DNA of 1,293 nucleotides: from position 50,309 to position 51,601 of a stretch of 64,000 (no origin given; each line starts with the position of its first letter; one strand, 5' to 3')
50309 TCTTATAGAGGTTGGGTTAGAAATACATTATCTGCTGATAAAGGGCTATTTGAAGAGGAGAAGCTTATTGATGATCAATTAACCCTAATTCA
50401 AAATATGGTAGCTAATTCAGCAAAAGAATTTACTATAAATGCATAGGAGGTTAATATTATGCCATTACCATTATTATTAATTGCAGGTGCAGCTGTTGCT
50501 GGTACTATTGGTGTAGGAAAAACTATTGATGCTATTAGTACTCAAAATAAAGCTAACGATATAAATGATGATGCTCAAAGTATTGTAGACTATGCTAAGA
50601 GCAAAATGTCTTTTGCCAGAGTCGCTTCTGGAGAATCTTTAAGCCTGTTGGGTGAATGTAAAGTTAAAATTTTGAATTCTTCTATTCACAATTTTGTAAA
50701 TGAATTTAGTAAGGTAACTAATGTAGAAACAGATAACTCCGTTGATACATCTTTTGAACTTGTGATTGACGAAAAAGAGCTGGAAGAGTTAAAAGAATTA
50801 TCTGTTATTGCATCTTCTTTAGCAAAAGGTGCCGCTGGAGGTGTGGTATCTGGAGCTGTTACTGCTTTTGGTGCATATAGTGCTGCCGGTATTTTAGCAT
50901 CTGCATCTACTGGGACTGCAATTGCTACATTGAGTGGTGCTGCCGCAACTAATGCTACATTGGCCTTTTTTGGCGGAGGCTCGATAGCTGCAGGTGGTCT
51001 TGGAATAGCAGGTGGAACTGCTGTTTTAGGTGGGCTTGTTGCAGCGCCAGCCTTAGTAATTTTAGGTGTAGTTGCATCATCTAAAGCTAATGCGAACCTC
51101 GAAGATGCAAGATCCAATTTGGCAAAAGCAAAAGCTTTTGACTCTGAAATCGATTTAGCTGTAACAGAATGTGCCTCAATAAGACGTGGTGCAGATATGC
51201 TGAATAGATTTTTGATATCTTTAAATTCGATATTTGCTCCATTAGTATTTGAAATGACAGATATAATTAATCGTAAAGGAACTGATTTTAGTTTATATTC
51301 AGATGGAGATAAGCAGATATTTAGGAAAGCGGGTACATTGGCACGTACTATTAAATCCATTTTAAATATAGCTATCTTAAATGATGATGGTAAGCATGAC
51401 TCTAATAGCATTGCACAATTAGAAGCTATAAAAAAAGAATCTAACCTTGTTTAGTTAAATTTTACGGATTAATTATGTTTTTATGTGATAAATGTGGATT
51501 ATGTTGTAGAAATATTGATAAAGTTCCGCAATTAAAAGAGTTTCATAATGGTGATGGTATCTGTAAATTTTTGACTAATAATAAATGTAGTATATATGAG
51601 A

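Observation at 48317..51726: Self-contained four-gene operon of unknown function: two glycine-zipper membrane proteins, a TerB-like protein and a YkgJ Cys-cluster protein (candidate novel membrane-acting conflict/defence module)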

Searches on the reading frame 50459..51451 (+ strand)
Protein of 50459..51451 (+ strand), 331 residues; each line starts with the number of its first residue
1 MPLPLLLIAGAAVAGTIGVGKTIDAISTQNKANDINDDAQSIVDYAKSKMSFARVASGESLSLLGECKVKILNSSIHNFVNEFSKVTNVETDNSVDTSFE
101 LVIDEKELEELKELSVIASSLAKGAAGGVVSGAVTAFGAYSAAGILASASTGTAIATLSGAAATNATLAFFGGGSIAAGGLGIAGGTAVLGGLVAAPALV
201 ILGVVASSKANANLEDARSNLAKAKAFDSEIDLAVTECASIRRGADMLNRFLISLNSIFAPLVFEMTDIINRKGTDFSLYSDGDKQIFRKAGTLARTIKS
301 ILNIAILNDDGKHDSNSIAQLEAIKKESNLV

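Call 7: search_protein_families(library=pfam, proteins=[window:50459-51451:+], max_evalue=1)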
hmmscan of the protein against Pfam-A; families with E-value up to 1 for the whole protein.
window:50459-51451:+ (331 aa): 0 families

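Call 8: search_protein_families(library=padloc, proteins=[window:50459-51451:+], max_evalue=1)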
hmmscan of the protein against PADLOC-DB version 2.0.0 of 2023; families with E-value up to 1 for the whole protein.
window:50459-51451:+ (331 aa): 2 families
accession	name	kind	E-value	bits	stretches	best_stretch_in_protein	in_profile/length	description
PDLC04407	PDC-M09A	-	1.3e-21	75.4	1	63-289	45-263/282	-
PDLC04406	PDC-M09A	-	2.7e-17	61.2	1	106-285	124-302/330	-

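Call 9: search_protein_families(library=ncbifam, proteins=[window:50459-51451:+], max_evalue=1)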
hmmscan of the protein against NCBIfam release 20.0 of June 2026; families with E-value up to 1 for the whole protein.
window:50459-51451:+ (331 aa): 1 family
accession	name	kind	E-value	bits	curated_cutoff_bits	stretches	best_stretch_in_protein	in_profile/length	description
NF003067.0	PRK03988.1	equivalog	0.11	12.4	129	1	30-98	49-114/138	translation initiation factor IF-2 subunit beta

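Call 10: search_protein_families(library=phrogs, proteins=[window:50459-51451:+], max_evalue=1)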
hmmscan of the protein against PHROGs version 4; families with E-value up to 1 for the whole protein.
window:50459-51451:+ (331 aa): 3 families
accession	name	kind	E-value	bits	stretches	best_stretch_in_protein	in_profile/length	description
phrog_167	-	tail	0.1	11.2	1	20-239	533-735/1555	tail length tape measure protein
phrog_30778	-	unknown function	0.16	13.1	1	31-61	3-33/54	-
phrog_34605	-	tail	0.73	10.5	0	146-240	43-138/254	minor tail protein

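Call 13: find_homologous_proteins(query=window:50459-51451:+)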
Query window:50459-51451:+ (331 aa): 4914 proteins with E <= 0.001 among 8000 candidates; the best 120 are listed.
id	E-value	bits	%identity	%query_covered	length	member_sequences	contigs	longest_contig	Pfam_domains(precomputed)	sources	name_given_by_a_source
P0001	2.1e-194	662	99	100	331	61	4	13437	-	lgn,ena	-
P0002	5.6e-165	566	84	100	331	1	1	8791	-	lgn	-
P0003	5.8e-165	566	84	100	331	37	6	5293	-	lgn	-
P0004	1.0e-164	565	84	100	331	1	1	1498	-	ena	-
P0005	1.6e-164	564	84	100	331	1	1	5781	-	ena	-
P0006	1.7e-163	561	84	100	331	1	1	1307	-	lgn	-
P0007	9.0e-162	555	83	100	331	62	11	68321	-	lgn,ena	-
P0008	8.7e-141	487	76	100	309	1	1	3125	-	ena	-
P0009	2.0e-139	482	96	77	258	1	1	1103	-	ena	-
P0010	4.2e-117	409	100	65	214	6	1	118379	-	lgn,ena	-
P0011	1.4e-114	401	63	98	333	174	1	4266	-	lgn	-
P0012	1.9e-114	400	64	96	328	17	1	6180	-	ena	-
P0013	6.5e-114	398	63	98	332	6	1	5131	-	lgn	-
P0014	1.1e-113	398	65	96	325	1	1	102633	-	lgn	-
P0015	4.1e-112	392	64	96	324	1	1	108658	-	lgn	-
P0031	1.0e-94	335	54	94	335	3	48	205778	-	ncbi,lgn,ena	-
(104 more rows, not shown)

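Call 14: find_encoding_contigs(protein=P0007, flank=8000, max_places=4)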
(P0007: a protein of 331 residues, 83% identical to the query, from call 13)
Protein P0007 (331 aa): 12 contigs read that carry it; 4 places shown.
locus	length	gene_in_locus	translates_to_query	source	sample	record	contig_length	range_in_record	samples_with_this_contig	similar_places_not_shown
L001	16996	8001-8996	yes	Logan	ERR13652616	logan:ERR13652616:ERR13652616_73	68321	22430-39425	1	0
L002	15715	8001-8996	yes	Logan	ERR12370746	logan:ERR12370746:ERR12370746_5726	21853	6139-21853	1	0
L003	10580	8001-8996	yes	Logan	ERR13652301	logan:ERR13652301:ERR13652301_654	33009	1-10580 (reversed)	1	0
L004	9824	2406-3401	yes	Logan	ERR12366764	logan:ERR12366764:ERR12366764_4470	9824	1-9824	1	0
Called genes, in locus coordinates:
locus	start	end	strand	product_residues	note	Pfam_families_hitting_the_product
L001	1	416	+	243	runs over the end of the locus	PF13478:XdhC_C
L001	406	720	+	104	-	PF02625:XdhC_CoxI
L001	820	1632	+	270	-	PF19293:CdaA_N, PF02457:DAC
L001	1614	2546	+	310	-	PF07949:YbbR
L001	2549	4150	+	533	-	PF28550:DUF8436, PF01266:DAO (faint), PF03486:HI0933_like (faint), PF21688:FAD-depend_C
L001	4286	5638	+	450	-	PF02878:PGM_PMM_I, PF02879:PGM_PMM_II, PF02880:PGM_PMM_III, PF00408:PGM_PMM_IV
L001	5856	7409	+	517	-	-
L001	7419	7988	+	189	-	PF05099:TerB (weak)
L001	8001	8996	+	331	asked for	-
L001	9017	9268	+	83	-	PF03692:CxxCxxCC (weak)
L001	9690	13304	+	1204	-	PF23653:DUF7149, PF25120:DUF7814, PF20473:MmeI_Mtase, PF07669:Eco57I, PF02384:N6_Mtase, PF12950:TaqI_C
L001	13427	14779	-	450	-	-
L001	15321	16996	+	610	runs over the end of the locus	PF13522:GATase_6, PF13537:GATase_7, PF01380:SIS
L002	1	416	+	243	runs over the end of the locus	PF13478:XdhC_C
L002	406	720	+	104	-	PF02625:XdhC_CoxI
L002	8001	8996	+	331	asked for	-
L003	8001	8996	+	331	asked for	-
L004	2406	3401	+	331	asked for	-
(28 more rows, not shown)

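Call 15: find_encoding_contigs(protein=P0014, flank=8000, max_places=2)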
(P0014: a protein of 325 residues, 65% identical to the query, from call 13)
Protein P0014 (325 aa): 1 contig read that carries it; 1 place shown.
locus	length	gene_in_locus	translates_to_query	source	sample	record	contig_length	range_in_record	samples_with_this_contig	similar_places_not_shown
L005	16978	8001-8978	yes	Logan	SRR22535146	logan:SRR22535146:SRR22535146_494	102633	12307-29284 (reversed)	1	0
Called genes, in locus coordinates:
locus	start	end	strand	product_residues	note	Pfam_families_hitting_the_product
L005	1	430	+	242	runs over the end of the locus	PF13478:XdhC_C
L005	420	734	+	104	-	PF02625:XdhC_CoxI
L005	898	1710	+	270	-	PF19293:CdaA_N, PF02457:DAC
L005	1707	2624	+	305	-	PF07949:YbbR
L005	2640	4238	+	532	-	PF28550:DUF8436, PF00890:FAD_binding_2 (faint), PF01266:DAO (faint), PF21688:FAD-depend_C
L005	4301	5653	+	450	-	PF02878:PGM_PMM_I, PF02879:PGM_PMM_II, PF02880:PGM_PMM_III, PF00408:PGM_PMM_IV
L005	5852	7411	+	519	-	-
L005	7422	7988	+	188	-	-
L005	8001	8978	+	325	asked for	-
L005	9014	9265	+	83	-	PF03692:CxxCxxCC (faint)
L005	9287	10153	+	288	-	-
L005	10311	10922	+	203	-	PF14567:SUKH_5, PF09346:SMI1_KNR4 (weak)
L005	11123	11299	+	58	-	-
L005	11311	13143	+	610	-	PF13522:GATase_6, PF13537:GATase_7, PF01380:SIS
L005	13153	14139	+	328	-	PF00579:tRNA-synt_1b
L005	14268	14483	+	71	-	-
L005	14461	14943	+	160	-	-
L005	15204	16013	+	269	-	PF00497:SBP_bac_3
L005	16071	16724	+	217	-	PF00528:BPD_transp_1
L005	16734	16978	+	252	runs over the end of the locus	PF00005:ABC_tran, PF02463:SMC_N (weak), PF13304:AAA_21 (weak)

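Call 16: find_encoding_contigs(protein=P0031, flank=8000, max_places=4)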
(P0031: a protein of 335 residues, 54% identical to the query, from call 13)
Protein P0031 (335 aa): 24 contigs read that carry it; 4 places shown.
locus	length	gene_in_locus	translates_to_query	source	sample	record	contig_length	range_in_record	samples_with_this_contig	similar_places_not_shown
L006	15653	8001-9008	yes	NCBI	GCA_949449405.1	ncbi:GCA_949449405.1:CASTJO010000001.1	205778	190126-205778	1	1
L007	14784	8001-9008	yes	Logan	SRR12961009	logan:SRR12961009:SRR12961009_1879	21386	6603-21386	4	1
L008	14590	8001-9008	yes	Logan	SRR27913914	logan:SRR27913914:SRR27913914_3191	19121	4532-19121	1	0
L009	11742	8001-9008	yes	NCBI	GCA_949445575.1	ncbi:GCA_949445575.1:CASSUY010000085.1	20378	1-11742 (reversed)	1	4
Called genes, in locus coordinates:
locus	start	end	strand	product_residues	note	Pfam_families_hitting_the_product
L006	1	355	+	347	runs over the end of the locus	-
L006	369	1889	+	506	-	PF01926:MMR_HSR1 (faint), PF00350:Dynamin_N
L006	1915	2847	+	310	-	PF25087:GMPPB_C (faint), PF25084:LbH_EIF2B (weak), PF00132:Hexapep (weak)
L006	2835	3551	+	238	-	-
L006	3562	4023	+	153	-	-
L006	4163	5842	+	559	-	PF08378:NERD, PF02562:PhoH (weak), PF04851:ResIII (weak), PF00270:DEAD, PF02572:CobA_CobO_BtuR, PF06745:ATPase (weak), PF09848:SLFN-g3_helicase (weak), PF13245:AAA_19, +1 more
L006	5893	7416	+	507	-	PF26373:MamC (faint)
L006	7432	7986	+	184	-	PF05099:TerB (weak)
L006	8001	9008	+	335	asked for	-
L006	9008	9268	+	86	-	PF03692:CxxCxxCC (weak)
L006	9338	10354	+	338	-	PF13280:WYL (weak), PF25583:WCX (weak)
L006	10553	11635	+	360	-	PF03193:RsgA_GTPase (weak), PF05049:IIGP (weak), PF00735:Septin (weak), PF01926:MMR_HSR1, PF04548:AIG1 (weak), PF10439:Bacteriocin_IIc (faint)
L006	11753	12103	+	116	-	-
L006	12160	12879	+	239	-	-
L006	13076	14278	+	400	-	-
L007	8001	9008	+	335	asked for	-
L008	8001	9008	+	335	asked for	-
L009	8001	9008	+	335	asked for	-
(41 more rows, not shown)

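Call 24: search_solved_structures(query=A2, max_evalue=10)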
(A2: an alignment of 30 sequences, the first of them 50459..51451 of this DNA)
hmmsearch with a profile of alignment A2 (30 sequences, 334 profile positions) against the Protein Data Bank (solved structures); distinct sequences matched with E-value up to 10: 14.
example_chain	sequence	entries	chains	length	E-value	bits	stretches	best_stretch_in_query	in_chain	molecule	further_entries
3g67_A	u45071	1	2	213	0.019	17.4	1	10-92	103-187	Methyl-accepting chemotaxis protein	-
4jpb_B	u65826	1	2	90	0.019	17.4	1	10-56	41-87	Methyl-accepting chemotaxis protein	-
3ur1_C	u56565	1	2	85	0.02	17.3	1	10-55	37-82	Methyl-accepting chemotaxis protein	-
3g6b_A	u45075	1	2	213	0.023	17.1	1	10-89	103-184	Methyl-accepting chemotaxis protein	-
4ky3_A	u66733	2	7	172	0.65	12.3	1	238-306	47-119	designed protein OR327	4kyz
5dpo_A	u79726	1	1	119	0.88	11.9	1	59-116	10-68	Uncharacterized protein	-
7bxh_A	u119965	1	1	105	1.3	11.3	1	67-116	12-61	Lpg2149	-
7bxf_C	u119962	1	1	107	1.4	11.3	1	67-116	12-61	Lpg2149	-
6k3b_B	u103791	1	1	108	1.6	11.1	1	68-116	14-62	Uncharacterized protein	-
6lw4_B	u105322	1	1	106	1.6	11.1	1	68-116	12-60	Uncharacterized protein Lpg2149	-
5m48_A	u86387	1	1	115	2.5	10.5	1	55-108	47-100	Regulator of Ty1 transposition protein 103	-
3i2w_A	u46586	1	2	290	2.5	10.4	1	24-118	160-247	Syndapin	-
4uo0_B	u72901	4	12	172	2.9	10.2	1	18-100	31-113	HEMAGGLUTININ | H3 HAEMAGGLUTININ HA2 CHAIN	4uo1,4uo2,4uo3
6z1p_AH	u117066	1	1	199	3.3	10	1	33-93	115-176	mL40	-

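Call 33: predict_structure(alignment_id=A2)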
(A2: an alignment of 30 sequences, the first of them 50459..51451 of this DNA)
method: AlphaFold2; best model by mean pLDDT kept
length: 331 residues; sequences in the alignment: 30
mean_pLDDT: 60.2   pTM: 0.58
mean pLDDT of the five models: 60.2, 59.4, 58.7, 55.9, 54.1
residues with pLDDT >= 90: 23; 70-90: 133; 50-70: 55; < 50: 120
segments of 3 or more residues with pLDDT < 50: 1-22, 92-100, 124-210
pLDDT, mean of each block of 10 residues (from residue 1): 38 35 53 70 75 74 80 87 82 44 67 66 39 33 28 26 27 23 23 25 36 60 67 75 86 91 93 89 87 85 74 76 74 40
secondary structure, 60 per line:
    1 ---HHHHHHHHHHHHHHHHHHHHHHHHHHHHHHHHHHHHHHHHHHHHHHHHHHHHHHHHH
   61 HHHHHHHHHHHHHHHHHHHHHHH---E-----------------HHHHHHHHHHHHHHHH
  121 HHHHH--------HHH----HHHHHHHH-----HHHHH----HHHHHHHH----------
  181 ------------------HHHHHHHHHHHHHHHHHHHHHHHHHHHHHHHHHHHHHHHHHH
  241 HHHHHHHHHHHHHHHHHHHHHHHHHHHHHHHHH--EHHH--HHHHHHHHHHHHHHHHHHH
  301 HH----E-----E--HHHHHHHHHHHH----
elements in order: H4-83 H105-125 H141-148 H154-158 H163-170 H199-273 H282-302 H316-327

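Call 40: fold_search(model_id=the predicted structure, library=pdb)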
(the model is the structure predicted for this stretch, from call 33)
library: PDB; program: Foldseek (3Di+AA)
matches with E <= 10: 380; with E <= 0.001: 0
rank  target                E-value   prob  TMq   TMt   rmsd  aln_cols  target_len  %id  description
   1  9fqr_F5               8.3e-02  0.80  0.25  0.23  19.9       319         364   10  96-nm repeat of axonemal doublet microtubules from bovine sperm (released 2025-03-26)
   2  8glv_Mm               1.0e-01  0.35  0.20  0.03  65.8       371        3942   11  96-nm repeat unit of doublet microtubules from Chlamydomonas reinhardtii flagella (released 2023-05-31)
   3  8iyj_C3               1.0e-01  0.33  0.19  0.16  34.7       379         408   10  Cryo-EM structure of the 48-nm repeat doublet microtubule from mouse sperm (released 2023-07-05)
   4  8otz_Co               1.1e-01  0.69  0.24  0.24  24.6       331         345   11  48-nm repeat of the native axonemal doublet microtubule from bovine sperm (released 2023-11-22)
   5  8iyj_B4               1.1e-01  0.57  0.24  0.20  35.8       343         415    8  Cryo-EM structure of the 48-nm repeat doublet microtubule from mouse sperm (released 2023-07-05)
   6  7rro_C1               1.1e-01  0.54  0.21  0.21  25.3       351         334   11  Structure of the 48-nm repeat doublet microtubule from bovine tracheal cilia (released 2021-10-27)
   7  8snb_8S               1.2e-01  0.82  0.26  0.28  15.9       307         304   11  atomic model of sea urchin sperm doublet microtubule (48-nm periodicity) (released 2023-06-28)
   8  9cpc_3H               1.2e-01  0.72  0.24  0.26  19.3       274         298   11  Atomic model of porcine brain ventricles cilia doublet microtubule (48-nm periodicity) (released 2024-10-23)
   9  8i7o_B3               1.2e-01  0.57  0.23  0.23  20.2       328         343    6  In situ structure of axonemal doublet microtubules in mouse sperm with 16-nm repeat (released 2023-10-11)
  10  8otz_Cm               1.3e-01  0.51  0.24  0.21  31.3       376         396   11  48-nm repeat of the native axonemal doublet microtubule from bovine sperm (released 2023-11-22)
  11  8to0_AD               1.4e-01  0.44  0.21  0.21  24.6       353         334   12  48-nm repeating structure of doublets from mouse sperm flagella (released 2023-11-01)
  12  8i7r_D2               1.5e-01  0.60  0.25  0.23  23.2       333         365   10  In situ structure of axonemal doublet microtubules in mouse sperm with 48-nm repeat (released 2023-10-11)
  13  7ung_D1               1.5e-01  0.44  0.24  0.21  32.0       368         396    9  48-nm repeat of the human respiratory doublet microtubule (released 2022-10-05)
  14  9cpc_3E               1.6e-01  0.41  0.23  0.20  31.7       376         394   11  Atomic model of porcine brain ventricles cilia doublet microtubule (48-nm periodicity) (released 2024-10-23)
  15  8otz_C2               1.6e-01  0.30  0.20  0.17  34.6       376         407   10  48-nm repeat of the native axonemal doublet microtubule from bovine sperm (released 2023-11-22)
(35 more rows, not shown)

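Call 41: find_related_loci(query=A2, collection=genome_contigs, flank=10000)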
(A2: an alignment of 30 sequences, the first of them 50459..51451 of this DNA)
Query A2 (331 aa) in genome_contigs; peptide patterns used: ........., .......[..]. (x = any residue, [..] = any of these).
599 stretches matched a pattern (row limit reached: there are more); 492 encode a relative of the query (tblastn E <= 1e-3); the best 80 are kept; 80 distinct loci.
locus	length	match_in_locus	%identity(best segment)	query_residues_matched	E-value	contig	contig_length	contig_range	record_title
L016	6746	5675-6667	84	1-331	2e-164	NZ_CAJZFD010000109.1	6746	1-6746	MAG: uncultured Veillonella sp. isolate SRR2037091_bin.2_metaWRAP_v1.1_MAG, whole genome shotgun sequence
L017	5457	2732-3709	63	1-324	2e-114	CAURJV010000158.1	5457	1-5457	MAG TPA_asm: uncultured Clostridium sp. isolate ERR9968982_bin.17_MetaWRAP_v1.3_MAG genome assembly, contig: ERZ21616089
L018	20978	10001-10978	62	1-324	7e-113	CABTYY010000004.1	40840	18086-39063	MAG TPA_asm: uncultured Veillonella sp. isolate MGYG-HGUT-03784 genome assembly, contig: GUT_GENOME244012_4, whole genom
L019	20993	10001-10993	52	1-327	2e-101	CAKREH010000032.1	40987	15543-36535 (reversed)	MAG: uncultured Roseburia sp. isolate REFINED_METABAT215_TOP10_CONTIGS_1500_ASSEMBLY_K77_MERGED__Hadza_MoBio_hadza-E-H_F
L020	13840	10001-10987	50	1-327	3e-89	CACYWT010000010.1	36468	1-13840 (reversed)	MAG: uncultured Ruminococcus sp. isolate RUG12347 genome assembly, contig: RUG12347_asm_10, whole genome shotgun sequenc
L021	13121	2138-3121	55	1-326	1e-88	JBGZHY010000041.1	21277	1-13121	MAG: Lachnospiraceae bacterium isolate D-86_MAG_38 D-86__34474, whole genome shotgun sequence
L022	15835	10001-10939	53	1-311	1e-88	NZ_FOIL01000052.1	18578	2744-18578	[Clostridium] aminophilum strain KH1P1, whole genome shotgun sequence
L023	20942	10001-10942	50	1-312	2e-83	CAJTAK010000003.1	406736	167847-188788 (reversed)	Clostridia bacterium isolate A46_38.BP.DSS genome assembly, contig: MGBC000058.3, whole genome shotgun sequence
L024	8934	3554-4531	52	1-327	6e-83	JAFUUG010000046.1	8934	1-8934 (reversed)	MAG: Bacillota bacterium isolate RGIG4831 Roe_deer_Rumen-1__c42758, whole genome shotgun sequence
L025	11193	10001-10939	47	1-311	3e-83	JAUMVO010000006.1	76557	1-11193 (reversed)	MAG: Clostridiaceae bacterium isolate S12M_St_41 NODE_142_length_76557_cov_16.757745, whole genome shotgun sequence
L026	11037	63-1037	50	1-321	2e-82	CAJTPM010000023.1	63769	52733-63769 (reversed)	MAG TPA_asm: uncultured Lachnospiraceae bacterium isolate MGBC108016 genome assembly, contig: MGBC108016.23, whole genom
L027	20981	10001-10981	54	1-325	3e-81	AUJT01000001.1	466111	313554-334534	Lachnospiraceae bacterium NK4A144 G619DRAFT_scaffold00001.1_C, whole genome shotgun sequence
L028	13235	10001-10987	52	1-327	1e-79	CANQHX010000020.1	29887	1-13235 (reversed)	MAG: uncultured Lachnospiraceae bacterium isolate Lapin-030__bin47 genome assembly, contig: Lapin-030__NODE_2178_length_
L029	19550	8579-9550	47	1-326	1e-77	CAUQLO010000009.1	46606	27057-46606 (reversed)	MAG TPA_asm: uncultured Veillonella sp. isolate ERR9969108_bin.14_MetaWRAP_v1.3_MAG genome assembly, contig: ERZ21615767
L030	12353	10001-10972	47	1-320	1e-76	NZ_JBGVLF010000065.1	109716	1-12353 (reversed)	MAG: Phascolarctobacterium sp. isolate fecal_MAG_288 fecal_MAG_288_contig_0065, whole genome shotgun sequence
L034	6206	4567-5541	46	1-326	7e-74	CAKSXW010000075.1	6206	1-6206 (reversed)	MAG: uncultured Faecalibacterium sp. isolate REFINED_METABAT215_TOP10_CONTIGS_1500_ASSEMBLY_K77_MERGED__Hadza_MoBio_hadz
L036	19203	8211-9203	46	1-329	3e-73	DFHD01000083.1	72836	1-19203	MAG TPA_asm: Lachnospiraceae bacterium UBA3732 UBA3732_contig_3525, whole genome shotgun sequence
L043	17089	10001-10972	47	1-320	4e-72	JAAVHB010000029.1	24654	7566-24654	MAG: Butyrivibrio sp. isolate Mgla_MAG_17-bin_11 c_000000079025, whole genome shotgun sequence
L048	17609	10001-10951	47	1-311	2e-71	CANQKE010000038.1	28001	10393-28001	MAG: uncultured Ruminiclostridium sp. isolate Lapin-030__bin83 genome assembly, contig: Lapin-030__NODE_2372_length_2800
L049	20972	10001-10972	45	3-324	4e-71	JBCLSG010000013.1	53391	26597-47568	Eggerthellaceae bacterium 24-137 voucher GPTB0070 scaffold13, whole genome shotgun sequence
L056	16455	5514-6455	46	1-312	2e-69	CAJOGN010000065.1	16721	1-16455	uncultured Lachnospiraceae bacterium isolate Sheep_2_mag_58 genome assembly, contig: scaffold_8274, whole genome shotgun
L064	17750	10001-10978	44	1-324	2e-67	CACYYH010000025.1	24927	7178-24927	MAG: uncultured Clostridiales bacterium isolate RUG12385 genome assembly, contig: RUG12385_asm_25, whole genome shotgun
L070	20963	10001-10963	48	1-317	1e-66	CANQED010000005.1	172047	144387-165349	MAG: uncultured Ruminiclostridium sp. isolate Lapin-002__bin51 genome assembly, contig: Lapin-002__NODE_65_length_172047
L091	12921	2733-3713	46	1-325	1e-63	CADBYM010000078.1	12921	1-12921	MAG: uncultured Coriobacteriaceae bacterium isolate RUG14419 genome assembly, contig: RUG14419_asm_78, whole genome shot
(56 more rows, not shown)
